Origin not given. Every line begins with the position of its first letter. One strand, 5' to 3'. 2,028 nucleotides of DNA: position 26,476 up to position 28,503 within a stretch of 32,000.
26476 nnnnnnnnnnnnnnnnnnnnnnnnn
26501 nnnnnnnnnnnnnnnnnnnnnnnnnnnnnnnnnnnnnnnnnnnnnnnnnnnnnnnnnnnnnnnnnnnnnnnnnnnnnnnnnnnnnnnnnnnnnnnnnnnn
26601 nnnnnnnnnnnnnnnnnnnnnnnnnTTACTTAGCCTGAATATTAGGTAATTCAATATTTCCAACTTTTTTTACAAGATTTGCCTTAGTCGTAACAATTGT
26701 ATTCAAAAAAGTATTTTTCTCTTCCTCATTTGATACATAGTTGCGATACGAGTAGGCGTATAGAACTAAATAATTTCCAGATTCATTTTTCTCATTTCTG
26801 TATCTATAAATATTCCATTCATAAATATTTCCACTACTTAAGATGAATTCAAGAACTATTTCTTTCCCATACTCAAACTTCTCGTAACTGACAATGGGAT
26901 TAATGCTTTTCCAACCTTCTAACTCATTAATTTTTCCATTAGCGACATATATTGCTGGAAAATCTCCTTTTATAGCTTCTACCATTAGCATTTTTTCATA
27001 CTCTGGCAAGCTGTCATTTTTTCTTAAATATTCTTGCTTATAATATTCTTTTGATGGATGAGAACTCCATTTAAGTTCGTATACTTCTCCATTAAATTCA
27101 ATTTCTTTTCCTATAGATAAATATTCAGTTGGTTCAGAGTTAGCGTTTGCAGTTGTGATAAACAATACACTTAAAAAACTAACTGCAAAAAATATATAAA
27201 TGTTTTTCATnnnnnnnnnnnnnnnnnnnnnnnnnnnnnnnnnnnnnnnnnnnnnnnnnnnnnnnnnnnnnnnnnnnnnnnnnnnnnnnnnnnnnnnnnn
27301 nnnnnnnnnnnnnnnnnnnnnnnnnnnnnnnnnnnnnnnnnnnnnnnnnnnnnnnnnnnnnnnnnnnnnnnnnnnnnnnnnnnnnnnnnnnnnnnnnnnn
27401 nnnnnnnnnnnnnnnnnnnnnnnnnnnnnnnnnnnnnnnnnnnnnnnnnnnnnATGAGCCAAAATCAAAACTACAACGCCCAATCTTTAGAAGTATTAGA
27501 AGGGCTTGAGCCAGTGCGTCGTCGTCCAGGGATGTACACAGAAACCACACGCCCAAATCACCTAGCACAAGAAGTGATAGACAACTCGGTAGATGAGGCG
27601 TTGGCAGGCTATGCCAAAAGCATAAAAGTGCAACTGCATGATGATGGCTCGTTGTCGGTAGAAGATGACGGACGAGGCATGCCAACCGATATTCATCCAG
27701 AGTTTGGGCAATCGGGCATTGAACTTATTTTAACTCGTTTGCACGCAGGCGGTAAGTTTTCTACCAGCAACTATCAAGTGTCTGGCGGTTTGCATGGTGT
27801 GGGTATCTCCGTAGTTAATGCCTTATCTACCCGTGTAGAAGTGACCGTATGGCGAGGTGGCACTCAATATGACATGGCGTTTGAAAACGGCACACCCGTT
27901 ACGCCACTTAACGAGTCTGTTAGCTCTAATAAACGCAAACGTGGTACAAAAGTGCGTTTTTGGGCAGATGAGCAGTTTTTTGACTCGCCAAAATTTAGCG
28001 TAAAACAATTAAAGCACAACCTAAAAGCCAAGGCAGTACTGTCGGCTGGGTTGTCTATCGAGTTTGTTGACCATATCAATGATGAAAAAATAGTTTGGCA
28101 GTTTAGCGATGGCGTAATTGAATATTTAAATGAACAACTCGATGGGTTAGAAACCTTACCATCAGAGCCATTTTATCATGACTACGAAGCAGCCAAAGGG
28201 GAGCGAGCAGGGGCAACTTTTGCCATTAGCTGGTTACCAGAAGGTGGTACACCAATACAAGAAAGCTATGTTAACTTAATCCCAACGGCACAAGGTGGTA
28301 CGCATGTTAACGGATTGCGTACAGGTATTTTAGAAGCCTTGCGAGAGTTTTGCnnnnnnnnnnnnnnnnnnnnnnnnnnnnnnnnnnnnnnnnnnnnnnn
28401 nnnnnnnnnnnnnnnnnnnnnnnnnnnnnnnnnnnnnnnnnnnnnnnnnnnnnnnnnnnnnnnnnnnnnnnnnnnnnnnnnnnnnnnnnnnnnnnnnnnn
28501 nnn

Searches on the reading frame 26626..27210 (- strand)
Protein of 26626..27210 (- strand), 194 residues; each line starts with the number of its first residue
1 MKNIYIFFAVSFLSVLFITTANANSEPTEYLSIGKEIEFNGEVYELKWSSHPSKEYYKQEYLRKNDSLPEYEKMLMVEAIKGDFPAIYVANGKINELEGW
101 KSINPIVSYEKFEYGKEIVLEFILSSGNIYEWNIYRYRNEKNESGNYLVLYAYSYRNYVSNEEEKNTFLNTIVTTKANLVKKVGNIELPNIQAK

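Call 3: search_protein_families(library=pfam, proteins=[window:26626-27210:-], max_evalue=1)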
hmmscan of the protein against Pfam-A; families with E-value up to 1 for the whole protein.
window:26626-27210:- (194 aa): 0 families

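Call 4: search_protein_families(library=padloc, proteins=[window:26626-27210:-], max_evalue=1)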
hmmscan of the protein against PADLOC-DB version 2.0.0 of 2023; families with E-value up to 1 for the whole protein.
window:26626-27210:- (194 aa): 0 families

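Call 5: search_protein_families(library=ncbifam, proteins=[window:26626-27210:-], max_evalue=1)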
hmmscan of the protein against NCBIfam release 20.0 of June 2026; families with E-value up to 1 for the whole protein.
window:26626-27210:- (194 aa): 0 families

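Call 8: search_protein_families(library=phrogs, proteins=[window:26626-27210:-], max_evalue=1)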
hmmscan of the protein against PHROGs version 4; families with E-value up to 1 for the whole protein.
window:26626-27210:- (194 aa): 2 families
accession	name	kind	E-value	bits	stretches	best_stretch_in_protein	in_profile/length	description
phrog_30613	-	unknown function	0.055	14.4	1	132-162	35-64/82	-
phrog_16148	-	unknown function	0.24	12.5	0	108-134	3-29/54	-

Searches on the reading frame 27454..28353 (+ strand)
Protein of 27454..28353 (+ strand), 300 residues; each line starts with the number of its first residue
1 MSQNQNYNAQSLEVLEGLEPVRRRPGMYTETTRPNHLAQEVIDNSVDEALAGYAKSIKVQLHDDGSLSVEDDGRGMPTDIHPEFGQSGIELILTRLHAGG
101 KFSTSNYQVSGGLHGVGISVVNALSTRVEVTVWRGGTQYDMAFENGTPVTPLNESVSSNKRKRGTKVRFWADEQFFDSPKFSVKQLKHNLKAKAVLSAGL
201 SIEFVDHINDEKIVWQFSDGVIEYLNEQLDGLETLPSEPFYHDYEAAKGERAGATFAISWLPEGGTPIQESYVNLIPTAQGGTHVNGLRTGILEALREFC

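Call 35: find_related_loci(query=window:27454-28353:+, collection=genome_contigs, flank=6000)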
Query window:27454-28353:+ (300 aa) in genome_contigs; peptide patterns used: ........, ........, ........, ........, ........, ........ (x = any residue, [..] = any of these).
509 stretches matched a pattern; 487 encode a relative of the query (tblastn E <= 1e-3); the best 80 are kept; 80 distinct loci.
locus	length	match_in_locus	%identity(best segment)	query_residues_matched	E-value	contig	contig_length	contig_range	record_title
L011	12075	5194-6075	90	7-300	0e+0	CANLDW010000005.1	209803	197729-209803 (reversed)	uncultured Psychrobacter sp. isolate 2-645A-Z.fasta genome assembly, contig: NODE_5, whole genome shotgun sequence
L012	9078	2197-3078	89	7-300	0e+0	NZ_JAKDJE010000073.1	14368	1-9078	MAG: Psychrobacter sp. isolate 27_S41 27_S41_NODE_219_length_14368_cov_75.330119, whole genome shotgun sequence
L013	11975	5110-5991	89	7-300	0e+0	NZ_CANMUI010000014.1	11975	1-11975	Uncultured Psychrobacter sp. isolate 2B2-127.fasta NODE_14, whole genome shotgun sequence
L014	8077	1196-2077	89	7-300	0e+0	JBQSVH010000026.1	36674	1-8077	Psychrobacter sp. AOP7-C1-14 AOP7-C1-14_26, whole genome shotgun sequence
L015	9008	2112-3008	87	2-300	0e+0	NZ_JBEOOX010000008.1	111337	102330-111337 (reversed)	Psychrobacter sp. 16-MNA-CIBAN-0192 contig0008, whole genome shotgun sequence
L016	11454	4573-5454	89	7-300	0e+0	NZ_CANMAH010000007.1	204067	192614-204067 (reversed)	Uncultured Psychrobacter sp. isolate 4-164.fasta NODE_7, whole genome shotgun sequence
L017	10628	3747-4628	89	7-300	0e+0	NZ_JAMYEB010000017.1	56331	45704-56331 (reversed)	Psychrobacter sp. PP-21 NODE_17_length_56331_cov_71.478934, whole genome shotgun sequence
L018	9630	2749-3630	88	7-300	0e+0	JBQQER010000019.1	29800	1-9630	Psychrobacter sp. 1Y11 NODE_19_length_29800_cov_1842.187801, whole genome shotgun sequence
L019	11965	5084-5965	90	7-300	0e+0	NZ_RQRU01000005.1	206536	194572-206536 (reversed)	Psychrobacter pygoscelis strain I-STPP5b NODE_5_length_206536_cov_88.286998, whole genome shotgun sequence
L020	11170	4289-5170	88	7-300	0e+0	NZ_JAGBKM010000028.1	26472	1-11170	Psychrobacter coccoides strain F1192 scaffold_28, whole genome shotgun sequence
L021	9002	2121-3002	88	7-300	0e+0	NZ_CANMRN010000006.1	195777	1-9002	Uncultured Psychrobacter sp. isolate 2-768.fasta NODE_6, whole genome shotgun sequence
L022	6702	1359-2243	88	6-300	0e+0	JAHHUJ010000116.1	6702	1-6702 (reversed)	MAG: Psychrobacter sp. isolate MAG105 MAG105_116, whole genome shotgun sequence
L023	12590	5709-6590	89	7-300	0e+0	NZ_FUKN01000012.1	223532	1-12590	Psychrobacter sp. JB385, whole genome shotgun sequence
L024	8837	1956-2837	88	7-300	0e+0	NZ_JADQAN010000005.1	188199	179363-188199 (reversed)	Psychrobacter sp. Ps1 NODE_5_length_188199_cov_156.047607, whole genome shotgun sequence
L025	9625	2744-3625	88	7-300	0e+0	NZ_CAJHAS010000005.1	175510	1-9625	Psychrobacter proteolyticus strain 116, whole genome shotgun sequence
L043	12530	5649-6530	88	7-300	0e+0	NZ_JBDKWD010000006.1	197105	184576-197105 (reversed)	Psychrobacter sp. B38 NODE_6_length_197105_cov_313.775164, whole genome shotgun sequence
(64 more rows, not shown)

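Call 94: search_protein_families(library=pfam, proteins=[L043:2684-3163:+], max_evalue=0.01)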
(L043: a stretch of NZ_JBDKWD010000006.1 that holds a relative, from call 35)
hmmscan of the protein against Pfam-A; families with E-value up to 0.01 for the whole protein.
L043:2684-3163:+ (159 aa): 0 families
